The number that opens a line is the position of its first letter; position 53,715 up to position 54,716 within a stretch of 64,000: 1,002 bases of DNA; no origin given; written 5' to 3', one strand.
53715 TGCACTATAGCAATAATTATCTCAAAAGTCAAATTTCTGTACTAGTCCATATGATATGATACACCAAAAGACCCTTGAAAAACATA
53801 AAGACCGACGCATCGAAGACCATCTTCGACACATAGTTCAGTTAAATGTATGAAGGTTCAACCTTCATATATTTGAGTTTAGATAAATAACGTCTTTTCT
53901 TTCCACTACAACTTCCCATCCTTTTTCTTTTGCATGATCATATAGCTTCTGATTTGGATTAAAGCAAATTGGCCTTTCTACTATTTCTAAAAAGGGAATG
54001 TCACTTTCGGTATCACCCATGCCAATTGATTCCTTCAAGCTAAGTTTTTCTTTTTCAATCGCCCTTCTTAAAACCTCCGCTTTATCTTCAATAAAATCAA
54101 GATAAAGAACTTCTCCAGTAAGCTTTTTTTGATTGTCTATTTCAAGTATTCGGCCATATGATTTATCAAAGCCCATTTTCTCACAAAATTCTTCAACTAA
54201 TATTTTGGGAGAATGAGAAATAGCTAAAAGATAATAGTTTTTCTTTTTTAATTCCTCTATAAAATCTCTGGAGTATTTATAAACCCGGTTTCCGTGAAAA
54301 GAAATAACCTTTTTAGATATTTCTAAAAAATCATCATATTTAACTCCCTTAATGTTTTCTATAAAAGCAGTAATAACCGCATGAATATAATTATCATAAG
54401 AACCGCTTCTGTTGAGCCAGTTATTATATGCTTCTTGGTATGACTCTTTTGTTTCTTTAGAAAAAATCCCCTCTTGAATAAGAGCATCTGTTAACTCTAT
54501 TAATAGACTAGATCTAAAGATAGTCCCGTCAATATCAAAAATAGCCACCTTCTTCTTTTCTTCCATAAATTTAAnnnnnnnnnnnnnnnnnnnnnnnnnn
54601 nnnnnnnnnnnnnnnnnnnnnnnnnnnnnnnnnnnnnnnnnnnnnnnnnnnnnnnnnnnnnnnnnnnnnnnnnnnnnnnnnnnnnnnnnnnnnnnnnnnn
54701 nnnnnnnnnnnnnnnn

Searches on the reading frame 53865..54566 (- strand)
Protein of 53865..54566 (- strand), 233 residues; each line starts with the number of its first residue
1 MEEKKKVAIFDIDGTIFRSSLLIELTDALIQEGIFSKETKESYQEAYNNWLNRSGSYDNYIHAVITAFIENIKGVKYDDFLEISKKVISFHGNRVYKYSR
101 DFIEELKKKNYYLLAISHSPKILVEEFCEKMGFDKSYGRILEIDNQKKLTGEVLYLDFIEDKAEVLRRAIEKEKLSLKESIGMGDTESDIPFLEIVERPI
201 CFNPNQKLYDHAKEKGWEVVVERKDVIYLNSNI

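Call 54: search_protein_families(library=pfam, proteins=[window:53865-54566:-], max_evalue=0.001)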
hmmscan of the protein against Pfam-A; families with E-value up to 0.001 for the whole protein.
window:53865-54566:- (233 aa): 4 families
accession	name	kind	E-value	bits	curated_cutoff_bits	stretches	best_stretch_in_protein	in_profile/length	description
PF12710.13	HAD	-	2.9e-19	70.7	27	1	8-194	1-189/189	haloacid dehalogenase-like hydrolase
PF00702.32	Hydrolase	-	1.8e-11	45.3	26.4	1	6-194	2-188/191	haloacid dehalogenase-like hydrolase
PF13419.12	HAD_2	-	9.7e-08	32.8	23.8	1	9-190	2-165/178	Haloacid dehalogenase-like hydrolase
PF08282.18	Hydrolase_3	-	0.00015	22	20.9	0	85-202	116-228/255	haloacid dehalogenase-like hydrolase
